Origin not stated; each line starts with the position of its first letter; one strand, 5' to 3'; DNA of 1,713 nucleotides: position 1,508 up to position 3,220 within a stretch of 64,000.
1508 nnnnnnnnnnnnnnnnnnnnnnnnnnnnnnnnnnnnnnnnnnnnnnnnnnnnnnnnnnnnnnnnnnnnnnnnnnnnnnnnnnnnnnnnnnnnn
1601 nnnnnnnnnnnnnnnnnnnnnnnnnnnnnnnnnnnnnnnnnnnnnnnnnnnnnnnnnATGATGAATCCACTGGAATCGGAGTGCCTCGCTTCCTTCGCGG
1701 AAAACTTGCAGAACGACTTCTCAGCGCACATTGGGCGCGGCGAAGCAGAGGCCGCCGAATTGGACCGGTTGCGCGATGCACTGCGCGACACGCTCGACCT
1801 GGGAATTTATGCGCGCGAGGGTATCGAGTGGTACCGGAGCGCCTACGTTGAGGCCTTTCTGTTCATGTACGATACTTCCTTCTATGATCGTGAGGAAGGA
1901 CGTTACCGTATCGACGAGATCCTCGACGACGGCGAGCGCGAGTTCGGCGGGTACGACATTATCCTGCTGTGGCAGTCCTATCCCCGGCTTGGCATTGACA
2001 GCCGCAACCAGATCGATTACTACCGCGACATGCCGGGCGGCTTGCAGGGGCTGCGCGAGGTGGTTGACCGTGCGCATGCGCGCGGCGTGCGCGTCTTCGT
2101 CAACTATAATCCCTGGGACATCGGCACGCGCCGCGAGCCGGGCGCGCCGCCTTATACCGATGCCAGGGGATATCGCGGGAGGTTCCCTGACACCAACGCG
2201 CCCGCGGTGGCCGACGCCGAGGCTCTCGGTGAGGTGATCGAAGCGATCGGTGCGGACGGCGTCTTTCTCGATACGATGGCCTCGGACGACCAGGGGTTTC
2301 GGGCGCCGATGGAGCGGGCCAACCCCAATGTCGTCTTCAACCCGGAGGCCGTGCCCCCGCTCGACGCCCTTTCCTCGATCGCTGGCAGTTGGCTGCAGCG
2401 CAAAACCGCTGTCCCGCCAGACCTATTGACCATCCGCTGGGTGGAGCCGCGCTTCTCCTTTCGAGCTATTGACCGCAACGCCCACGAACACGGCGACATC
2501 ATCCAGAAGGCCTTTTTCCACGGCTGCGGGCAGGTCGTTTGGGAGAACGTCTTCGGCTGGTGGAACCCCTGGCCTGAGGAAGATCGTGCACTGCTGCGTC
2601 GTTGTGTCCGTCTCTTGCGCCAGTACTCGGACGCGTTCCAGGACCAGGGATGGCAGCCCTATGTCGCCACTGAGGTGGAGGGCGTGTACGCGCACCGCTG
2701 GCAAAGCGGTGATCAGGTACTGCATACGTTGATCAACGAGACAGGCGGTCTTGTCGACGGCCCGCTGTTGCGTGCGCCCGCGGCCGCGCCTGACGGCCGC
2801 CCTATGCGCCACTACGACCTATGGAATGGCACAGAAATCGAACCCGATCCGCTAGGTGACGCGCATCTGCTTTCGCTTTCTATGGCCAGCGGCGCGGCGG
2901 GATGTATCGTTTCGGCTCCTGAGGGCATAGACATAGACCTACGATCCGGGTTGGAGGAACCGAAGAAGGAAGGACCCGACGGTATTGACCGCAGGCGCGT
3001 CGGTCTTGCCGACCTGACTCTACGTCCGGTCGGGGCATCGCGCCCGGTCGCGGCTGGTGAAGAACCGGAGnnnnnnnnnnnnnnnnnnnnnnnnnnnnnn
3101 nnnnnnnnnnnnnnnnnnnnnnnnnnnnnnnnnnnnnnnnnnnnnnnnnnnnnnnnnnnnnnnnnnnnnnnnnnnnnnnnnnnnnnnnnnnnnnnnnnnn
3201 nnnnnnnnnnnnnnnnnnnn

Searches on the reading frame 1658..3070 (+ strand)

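Call 66: search_protein_families(library=pfam, proteins=[window:1658-3070:+], max_evalue=0.1)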
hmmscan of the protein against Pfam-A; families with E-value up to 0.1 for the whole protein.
window:1658-3070:+ (471 aa): 1 family
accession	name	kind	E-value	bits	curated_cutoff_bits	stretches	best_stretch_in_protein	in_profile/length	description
PF14871.12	GHL6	-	0.039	14.6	35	0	132-149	46-63/132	Hypothetical glycosyl hydrolase 6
